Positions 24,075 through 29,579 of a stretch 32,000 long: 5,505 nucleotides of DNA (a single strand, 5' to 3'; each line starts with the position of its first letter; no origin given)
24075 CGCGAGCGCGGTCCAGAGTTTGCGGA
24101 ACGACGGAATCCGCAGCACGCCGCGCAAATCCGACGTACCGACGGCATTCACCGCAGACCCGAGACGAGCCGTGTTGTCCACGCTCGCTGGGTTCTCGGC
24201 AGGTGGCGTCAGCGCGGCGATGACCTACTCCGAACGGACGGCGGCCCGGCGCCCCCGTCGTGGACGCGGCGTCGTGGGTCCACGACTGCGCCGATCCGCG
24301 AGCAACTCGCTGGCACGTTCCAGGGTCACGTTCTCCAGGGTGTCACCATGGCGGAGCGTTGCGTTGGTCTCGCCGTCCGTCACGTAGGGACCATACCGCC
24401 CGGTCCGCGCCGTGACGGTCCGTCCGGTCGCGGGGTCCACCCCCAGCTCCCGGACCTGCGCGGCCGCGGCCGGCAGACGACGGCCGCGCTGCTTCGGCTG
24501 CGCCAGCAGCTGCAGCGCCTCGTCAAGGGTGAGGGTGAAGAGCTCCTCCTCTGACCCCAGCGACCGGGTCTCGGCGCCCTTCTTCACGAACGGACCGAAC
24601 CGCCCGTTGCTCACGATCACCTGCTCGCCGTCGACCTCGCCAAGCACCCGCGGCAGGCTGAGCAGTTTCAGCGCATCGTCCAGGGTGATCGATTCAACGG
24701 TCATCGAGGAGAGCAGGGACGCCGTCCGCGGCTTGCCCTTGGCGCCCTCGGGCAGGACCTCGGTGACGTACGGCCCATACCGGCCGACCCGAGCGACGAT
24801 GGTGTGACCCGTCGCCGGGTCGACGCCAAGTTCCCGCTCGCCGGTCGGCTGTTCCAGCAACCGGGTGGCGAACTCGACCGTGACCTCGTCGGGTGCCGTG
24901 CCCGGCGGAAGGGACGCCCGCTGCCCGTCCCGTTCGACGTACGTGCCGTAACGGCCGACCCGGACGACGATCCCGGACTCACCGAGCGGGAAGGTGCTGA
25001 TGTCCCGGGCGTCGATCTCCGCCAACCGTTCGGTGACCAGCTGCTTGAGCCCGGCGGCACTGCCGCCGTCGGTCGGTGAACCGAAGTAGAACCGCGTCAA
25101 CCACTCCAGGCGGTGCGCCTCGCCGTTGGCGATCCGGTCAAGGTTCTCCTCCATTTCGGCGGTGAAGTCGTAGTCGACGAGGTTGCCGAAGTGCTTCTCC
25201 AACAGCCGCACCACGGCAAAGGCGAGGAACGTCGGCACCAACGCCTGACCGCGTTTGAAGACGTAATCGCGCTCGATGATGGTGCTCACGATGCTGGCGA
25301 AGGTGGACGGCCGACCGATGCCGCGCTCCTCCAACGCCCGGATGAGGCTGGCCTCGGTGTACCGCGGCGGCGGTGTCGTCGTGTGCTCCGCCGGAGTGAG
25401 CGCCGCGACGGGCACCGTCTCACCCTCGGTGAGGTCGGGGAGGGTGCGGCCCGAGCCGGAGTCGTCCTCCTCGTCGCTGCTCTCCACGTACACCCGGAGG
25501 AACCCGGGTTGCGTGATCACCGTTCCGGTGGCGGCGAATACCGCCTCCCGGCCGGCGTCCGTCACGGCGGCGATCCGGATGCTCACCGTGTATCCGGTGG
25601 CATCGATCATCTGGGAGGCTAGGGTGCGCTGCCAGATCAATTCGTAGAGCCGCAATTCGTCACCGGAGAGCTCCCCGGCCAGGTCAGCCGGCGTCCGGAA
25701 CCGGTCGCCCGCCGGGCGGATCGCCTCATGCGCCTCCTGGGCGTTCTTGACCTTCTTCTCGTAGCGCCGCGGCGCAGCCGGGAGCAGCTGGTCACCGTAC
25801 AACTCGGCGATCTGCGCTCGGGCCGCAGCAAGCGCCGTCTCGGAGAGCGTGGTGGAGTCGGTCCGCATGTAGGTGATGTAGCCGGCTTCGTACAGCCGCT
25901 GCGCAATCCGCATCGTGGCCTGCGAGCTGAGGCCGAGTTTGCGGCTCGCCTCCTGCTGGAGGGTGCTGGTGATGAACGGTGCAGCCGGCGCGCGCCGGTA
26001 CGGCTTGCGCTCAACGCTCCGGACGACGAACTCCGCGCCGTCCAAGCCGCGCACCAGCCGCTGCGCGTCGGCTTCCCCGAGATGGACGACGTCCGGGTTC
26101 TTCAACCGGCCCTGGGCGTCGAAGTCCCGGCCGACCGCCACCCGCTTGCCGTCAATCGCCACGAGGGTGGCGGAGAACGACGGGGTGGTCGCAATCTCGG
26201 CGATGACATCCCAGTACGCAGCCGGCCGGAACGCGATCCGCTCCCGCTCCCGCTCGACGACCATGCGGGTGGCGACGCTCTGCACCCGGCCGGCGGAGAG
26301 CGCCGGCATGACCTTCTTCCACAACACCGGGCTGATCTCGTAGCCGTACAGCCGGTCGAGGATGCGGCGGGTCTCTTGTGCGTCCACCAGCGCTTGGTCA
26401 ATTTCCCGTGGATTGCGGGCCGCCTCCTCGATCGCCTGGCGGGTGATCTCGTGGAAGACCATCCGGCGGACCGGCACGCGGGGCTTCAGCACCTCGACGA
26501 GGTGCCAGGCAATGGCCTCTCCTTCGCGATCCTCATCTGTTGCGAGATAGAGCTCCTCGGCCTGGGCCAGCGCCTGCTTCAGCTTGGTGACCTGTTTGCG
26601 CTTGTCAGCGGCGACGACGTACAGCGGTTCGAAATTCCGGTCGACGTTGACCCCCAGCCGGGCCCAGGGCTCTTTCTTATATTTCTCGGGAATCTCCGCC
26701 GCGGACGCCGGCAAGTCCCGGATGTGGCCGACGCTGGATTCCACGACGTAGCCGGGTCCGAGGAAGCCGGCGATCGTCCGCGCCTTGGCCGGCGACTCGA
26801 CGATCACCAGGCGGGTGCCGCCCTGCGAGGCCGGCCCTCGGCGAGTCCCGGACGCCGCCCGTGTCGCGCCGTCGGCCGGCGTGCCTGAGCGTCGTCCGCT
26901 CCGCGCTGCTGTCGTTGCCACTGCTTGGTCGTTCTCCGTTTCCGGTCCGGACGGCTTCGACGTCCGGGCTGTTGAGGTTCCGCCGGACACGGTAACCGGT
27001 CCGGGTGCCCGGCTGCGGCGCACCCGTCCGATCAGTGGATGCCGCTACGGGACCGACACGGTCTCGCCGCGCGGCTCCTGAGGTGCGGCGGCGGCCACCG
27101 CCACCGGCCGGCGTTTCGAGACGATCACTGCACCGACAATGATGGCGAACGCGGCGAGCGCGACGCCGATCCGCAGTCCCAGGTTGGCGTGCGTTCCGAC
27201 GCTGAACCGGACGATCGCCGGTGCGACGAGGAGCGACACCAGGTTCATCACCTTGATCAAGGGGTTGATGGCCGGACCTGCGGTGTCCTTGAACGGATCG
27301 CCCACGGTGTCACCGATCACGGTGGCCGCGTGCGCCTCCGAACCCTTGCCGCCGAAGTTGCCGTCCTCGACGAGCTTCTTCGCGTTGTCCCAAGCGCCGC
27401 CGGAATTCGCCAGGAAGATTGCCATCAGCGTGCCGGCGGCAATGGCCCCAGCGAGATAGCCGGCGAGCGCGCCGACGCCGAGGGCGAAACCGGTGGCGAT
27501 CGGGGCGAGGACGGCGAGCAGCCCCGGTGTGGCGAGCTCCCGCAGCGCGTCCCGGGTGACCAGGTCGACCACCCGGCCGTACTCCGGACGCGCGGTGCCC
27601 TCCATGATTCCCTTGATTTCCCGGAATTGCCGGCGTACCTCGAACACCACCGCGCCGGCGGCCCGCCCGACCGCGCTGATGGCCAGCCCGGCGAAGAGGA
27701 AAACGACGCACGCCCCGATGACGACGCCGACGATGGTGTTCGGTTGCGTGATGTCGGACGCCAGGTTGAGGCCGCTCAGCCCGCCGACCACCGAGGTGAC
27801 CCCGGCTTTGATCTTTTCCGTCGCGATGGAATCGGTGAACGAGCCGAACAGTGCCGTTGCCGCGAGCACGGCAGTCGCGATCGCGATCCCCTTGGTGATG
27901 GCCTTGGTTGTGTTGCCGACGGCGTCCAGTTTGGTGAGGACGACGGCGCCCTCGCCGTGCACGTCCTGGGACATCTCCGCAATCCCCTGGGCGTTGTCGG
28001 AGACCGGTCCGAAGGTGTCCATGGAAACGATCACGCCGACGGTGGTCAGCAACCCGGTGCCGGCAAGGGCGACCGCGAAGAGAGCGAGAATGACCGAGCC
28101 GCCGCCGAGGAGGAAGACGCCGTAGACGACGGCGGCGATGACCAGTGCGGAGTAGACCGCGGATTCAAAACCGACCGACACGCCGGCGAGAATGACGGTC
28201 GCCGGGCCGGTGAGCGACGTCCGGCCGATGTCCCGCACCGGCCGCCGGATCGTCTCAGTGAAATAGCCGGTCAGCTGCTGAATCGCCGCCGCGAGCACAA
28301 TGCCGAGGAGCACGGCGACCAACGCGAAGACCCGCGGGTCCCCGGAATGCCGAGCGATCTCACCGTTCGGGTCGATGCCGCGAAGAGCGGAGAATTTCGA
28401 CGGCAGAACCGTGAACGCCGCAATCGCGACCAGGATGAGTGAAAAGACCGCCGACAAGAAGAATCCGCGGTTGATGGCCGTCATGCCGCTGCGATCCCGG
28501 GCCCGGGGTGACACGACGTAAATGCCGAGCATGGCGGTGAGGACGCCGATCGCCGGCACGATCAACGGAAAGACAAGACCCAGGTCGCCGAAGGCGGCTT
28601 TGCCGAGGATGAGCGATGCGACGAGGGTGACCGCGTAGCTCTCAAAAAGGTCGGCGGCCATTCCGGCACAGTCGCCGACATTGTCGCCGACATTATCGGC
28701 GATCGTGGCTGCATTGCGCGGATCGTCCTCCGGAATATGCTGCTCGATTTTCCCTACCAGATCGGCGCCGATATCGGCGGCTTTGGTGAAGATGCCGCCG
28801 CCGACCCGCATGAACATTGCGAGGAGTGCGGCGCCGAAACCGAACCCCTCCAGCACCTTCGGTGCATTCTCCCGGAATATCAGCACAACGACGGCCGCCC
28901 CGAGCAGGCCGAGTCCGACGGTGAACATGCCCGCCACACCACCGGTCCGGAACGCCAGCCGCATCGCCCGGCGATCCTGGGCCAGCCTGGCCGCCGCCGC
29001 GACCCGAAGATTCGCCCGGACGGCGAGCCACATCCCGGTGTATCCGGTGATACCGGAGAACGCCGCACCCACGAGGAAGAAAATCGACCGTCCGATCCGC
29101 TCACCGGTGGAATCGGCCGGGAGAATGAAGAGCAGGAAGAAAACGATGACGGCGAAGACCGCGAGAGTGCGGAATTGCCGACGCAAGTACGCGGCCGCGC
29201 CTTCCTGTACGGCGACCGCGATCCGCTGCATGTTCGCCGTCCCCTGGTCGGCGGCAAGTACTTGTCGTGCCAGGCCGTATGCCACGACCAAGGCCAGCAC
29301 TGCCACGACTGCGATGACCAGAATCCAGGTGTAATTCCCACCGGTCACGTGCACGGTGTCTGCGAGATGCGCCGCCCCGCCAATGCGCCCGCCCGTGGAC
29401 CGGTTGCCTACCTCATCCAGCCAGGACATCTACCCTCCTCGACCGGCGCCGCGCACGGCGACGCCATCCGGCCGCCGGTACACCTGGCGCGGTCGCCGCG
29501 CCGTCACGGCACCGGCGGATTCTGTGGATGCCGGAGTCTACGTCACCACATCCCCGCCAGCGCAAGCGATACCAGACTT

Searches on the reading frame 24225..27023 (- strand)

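Call 7: search_protein_families(library=pfam, proteins=[window:24225-27023:-], max_evalue=0.01)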
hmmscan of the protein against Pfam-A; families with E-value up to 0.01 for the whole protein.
window:24225-27023:- (932 aa): 6 families
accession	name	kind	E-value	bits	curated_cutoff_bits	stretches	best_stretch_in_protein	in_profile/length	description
PF01131.25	Topoisom_bac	-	4.4e-122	408.5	35.1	1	208-642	2-410/411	DNA topoisomerase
PF13368.11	Toprim_C_rpt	-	1.2e-66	220.9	22.3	4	863-915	1-53/57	Topoisomerase C-terminal repeat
PF01751.28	Toprim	-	1.6e-20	73.5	23.1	1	72-193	2-96/96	Toprim domain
PF12802.13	MarR_2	-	0.00034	21.1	27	1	356-384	23-51/61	MarR family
PF13662.12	Toprim_4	-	0.0049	17.5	25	0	133-187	33-83/85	Toprim domain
PF13412.12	HTH_24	-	0.0063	16.5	21.9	0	356-384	20-48/48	Winged helix-turn-helix DNA-binding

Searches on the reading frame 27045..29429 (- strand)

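Call 82: search_protein_families(library=pfam, proteins=[window:27045-29429:-], max_evalue=0.001)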
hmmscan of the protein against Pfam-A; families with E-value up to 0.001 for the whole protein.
window:27045-29429:- (794 aa): 1 family
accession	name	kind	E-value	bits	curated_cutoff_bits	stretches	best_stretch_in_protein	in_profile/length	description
PF03030.21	H_PPase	-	9e-242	804.8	29.7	1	44-735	1-645/645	Inorganic H+ pyrophosphatase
